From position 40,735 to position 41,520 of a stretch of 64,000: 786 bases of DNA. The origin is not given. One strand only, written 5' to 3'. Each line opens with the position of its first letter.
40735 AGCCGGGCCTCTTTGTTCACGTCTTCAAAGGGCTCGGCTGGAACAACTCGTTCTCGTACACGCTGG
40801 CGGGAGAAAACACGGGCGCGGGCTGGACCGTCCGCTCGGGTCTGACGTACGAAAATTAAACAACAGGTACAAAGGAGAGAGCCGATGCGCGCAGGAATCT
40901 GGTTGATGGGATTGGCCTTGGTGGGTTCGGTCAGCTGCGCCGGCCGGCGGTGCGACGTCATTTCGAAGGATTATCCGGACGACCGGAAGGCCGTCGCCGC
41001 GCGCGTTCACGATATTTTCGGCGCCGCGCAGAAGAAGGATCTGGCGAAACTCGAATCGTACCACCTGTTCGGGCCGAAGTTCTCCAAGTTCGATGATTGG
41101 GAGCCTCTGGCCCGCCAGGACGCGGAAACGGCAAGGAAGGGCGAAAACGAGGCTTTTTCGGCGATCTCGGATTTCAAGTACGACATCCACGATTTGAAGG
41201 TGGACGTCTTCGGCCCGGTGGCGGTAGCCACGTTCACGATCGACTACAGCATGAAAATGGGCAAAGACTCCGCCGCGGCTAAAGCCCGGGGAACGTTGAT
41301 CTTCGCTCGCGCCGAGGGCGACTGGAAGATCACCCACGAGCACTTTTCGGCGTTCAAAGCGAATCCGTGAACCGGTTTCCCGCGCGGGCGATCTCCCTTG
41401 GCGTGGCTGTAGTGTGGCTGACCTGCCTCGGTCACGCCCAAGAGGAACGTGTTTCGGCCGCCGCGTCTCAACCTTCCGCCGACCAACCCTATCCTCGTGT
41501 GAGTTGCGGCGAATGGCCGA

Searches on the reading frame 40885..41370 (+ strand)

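Call 63: search_protein_families(library=pfam, proteins=[window:40885-41370:+], max_evalue=0.001)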
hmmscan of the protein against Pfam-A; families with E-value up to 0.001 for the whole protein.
window:40885-41370:+ (161 aa): 2 families
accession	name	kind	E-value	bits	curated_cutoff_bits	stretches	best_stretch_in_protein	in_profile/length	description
PF13474.12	SnoaL_3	-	1.2e-15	58.4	22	1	37-156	1-118/121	SnoaL-like domain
PF14534.12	DUF4440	-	9.9e-06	26.4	25.2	1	89-149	49-107/107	Domain of unknown function (DUF4440)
